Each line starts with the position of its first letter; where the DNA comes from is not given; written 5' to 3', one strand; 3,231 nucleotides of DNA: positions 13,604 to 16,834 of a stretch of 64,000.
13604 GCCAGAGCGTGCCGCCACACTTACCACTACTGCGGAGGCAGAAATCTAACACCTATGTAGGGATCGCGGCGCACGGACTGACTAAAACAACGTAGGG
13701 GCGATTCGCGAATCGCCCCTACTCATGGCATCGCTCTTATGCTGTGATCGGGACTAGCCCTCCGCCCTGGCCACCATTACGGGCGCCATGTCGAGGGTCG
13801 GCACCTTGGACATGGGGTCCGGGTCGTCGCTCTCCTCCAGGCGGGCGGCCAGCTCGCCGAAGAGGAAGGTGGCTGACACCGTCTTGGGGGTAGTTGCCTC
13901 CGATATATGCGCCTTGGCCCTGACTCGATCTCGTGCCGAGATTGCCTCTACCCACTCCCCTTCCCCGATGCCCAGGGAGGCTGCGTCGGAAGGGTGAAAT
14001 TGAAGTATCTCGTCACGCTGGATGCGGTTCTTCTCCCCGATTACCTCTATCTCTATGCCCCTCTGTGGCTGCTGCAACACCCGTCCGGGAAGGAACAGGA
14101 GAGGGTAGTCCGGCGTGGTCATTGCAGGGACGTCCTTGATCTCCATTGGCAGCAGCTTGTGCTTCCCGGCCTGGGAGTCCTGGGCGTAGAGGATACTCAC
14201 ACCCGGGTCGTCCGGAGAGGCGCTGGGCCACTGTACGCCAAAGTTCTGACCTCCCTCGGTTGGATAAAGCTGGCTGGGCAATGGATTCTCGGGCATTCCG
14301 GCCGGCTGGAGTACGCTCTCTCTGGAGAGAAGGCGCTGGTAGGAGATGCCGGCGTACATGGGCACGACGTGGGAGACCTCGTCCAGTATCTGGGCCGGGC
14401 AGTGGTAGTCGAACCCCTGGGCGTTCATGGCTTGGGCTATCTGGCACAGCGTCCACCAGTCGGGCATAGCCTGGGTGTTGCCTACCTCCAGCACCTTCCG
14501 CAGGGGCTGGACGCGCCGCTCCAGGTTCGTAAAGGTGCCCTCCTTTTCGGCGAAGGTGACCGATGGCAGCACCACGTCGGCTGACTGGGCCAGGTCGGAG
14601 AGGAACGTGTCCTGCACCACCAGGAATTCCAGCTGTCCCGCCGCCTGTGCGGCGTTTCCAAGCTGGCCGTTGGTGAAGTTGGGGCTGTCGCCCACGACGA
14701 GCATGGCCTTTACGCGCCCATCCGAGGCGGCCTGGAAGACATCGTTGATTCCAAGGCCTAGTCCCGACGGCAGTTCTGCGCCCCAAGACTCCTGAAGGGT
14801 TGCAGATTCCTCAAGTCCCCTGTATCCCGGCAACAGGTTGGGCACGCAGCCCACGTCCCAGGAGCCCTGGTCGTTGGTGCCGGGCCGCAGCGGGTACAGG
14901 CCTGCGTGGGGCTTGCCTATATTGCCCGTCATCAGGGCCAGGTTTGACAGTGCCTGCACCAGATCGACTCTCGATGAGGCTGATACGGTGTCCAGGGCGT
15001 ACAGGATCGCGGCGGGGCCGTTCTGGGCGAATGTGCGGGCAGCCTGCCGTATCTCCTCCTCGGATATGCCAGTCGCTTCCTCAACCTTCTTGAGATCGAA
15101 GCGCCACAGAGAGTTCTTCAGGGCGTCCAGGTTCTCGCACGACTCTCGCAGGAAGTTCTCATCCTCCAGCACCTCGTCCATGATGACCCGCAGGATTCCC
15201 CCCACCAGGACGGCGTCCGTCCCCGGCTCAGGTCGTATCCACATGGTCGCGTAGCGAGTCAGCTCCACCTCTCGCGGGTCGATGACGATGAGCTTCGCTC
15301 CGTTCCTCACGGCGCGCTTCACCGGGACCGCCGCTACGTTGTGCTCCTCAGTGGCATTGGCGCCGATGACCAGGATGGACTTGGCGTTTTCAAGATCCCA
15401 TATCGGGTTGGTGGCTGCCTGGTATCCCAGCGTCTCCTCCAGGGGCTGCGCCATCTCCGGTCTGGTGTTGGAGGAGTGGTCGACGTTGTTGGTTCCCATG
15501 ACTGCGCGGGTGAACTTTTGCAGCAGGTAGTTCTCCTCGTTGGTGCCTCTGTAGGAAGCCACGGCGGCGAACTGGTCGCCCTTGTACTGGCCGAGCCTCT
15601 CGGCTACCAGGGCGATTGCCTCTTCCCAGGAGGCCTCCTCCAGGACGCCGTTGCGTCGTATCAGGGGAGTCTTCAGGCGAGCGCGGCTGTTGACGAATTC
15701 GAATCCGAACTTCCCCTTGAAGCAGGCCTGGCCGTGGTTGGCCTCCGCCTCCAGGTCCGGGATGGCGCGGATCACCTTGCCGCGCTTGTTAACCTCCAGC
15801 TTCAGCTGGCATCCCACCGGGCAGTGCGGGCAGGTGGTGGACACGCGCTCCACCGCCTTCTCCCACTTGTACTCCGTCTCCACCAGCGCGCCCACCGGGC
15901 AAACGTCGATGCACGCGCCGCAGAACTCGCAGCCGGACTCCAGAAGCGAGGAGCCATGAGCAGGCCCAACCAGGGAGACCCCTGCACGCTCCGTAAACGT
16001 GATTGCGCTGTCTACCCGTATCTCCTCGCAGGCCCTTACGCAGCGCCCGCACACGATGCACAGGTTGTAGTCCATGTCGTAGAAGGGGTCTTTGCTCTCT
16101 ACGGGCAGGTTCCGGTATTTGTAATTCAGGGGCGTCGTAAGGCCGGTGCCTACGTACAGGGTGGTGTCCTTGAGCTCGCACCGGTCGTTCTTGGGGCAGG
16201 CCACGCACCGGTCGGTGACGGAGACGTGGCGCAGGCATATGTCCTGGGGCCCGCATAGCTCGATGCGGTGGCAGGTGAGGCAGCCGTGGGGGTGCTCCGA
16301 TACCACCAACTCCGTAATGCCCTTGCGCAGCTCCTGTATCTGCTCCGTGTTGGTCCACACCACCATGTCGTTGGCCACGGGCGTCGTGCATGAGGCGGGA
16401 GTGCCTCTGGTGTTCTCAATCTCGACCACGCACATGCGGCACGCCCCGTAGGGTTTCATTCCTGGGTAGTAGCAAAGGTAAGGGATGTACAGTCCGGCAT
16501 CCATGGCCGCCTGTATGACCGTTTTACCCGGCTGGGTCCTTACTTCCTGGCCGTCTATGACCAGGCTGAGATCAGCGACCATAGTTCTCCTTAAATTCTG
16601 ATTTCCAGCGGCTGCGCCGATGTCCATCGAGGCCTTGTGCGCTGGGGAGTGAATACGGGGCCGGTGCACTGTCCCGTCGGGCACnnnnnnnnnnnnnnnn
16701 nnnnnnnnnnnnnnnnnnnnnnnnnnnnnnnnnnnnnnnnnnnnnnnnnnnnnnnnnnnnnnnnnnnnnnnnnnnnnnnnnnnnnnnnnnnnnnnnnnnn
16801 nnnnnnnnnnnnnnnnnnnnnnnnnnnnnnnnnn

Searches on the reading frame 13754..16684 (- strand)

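Call 32: search_protein_families(library=pfam, proteins=[window:13754-16684:-], max_evalue=0.0001)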
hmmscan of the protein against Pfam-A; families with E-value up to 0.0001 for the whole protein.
window:13754-16684:- (976 aa): 9 families
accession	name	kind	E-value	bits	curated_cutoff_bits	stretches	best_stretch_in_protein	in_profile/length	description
PF00384.28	Molybdopterin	-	4.1e-56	191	24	1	336-751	1-352/353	Molybdopterin oxidoreductase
PF13510.11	Fer2_4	-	2.7e-19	69.4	22.8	1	39-113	4-81/82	2Fe-2S iron-sulfur cluster binding domain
PF04879.21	Molybdop_Fe4S4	-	8e-13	48.6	22.7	1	280-333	3-55/55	Molybdopterin oxidoreductase Fe4S4 domain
PF01568.27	Molydop_binding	-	9.4e-13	48.6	26.8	1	863-964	2-106/110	Molydopterin dinucleotide binding domain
PF22117.2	Fer4_Nqo3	-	1.1e-08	35.6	27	1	202-267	4-66/67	NADH-quinone oxidoreductase subunit 3, ferredoxin-like domain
PF12838.12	Fer4_7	-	5.2e-08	33.7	27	1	209-266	2-52/52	4Fe-4S dicluster domain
PF14697.11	Fer4_21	-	3.4e-06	27.5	35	1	205-265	4-55/59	4Fe-4S dicluster domain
PF10588.14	NADH-G_4Fe-4S_3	-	3.8e-05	23.6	27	1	120-152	1-33/40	NADH-ubiquinone oxidoreductase-G iron-sulfur binding region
PF00037.32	Fer4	-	4.6e-05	23.5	21.1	1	250-267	6-23/24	4Fe-4S binding domain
